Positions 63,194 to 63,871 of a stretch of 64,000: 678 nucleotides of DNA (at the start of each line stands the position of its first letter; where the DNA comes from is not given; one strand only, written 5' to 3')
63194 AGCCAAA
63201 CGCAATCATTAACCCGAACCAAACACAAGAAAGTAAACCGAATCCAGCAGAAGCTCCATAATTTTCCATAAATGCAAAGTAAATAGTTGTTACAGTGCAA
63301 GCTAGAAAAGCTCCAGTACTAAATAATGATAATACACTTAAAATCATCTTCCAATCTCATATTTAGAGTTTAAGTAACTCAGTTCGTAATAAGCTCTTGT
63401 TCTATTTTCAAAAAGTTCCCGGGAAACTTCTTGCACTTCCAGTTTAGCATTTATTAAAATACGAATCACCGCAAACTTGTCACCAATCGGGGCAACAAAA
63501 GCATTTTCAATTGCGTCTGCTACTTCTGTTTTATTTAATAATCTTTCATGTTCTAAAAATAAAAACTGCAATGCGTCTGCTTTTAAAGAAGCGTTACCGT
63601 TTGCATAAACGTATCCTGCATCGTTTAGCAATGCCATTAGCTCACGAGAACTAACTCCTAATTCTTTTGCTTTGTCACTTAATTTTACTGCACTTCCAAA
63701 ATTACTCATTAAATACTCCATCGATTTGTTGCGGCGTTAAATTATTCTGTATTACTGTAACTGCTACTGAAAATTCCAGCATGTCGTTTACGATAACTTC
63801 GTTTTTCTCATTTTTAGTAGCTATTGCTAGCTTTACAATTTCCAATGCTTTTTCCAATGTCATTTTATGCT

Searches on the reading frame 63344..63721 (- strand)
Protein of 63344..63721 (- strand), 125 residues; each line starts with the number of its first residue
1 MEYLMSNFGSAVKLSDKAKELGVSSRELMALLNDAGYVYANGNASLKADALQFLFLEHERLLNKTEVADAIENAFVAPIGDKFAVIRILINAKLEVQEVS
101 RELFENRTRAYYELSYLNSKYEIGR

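Call 14: search_protein_families(library=phrogs, proteins=[window:63344-63721:-], max_evalue=0.01)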
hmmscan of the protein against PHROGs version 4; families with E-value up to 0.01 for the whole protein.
window:63344-63721:- (125 aa): 0 families

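Call 15: search_protein_families(library=pfam, proteins=[window:63344-63721:-], max_evalue=0.01)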
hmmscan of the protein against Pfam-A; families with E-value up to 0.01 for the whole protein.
window:63344-63721:- (125 aa): 2 families
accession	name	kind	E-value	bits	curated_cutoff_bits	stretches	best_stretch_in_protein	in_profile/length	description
PF04760.21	IF2_N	-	0.0002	21.5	25.3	1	18-55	10-47/53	Translation initiation factor IF-2, N-terminal region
PF03374.19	ANT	-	0.00067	20.4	25.3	1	10-48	22-63/108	Phage antirepressor protein KilAC domain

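Call 48: find_encoding_contigs(protein=window:63344-63721:-, flank=10000, max_places=2)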
Protein window:63344-63721:- (125 aa): 1 contig read that carries it; 1 place shown.
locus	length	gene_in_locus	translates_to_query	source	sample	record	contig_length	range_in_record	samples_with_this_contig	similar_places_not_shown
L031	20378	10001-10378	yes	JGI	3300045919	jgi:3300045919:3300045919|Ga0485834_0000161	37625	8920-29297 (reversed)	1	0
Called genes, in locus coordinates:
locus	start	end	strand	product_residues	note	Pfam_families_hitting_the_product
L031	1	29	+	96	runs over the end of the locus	-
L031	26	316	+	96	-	-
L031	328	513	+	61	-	-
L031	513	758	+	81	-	-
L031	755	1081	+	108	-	-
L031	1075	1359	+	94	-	-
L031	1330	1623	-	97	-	-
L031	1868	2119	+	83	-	-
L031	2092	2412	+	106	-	-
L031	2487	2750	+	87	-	-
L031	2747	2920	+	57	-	-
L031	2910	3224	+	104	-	-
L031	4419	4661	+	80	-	-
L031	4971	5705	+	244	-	PF06067:DUF932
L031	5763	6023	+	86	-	PF10902:WYL_2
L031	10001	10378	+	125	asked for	-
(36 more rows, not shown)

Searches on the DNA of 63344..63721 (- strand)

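Call 57: search_rna_families(source=L031, start=3000, end=4700, threshold=evalue, max_evalue=1, show_alignments=1)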
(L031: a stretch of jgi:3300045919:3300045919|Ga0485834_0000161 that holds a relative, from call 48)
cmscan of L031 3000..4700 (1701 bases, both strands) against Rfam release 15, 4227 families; matches with E-value up to 1: 0.
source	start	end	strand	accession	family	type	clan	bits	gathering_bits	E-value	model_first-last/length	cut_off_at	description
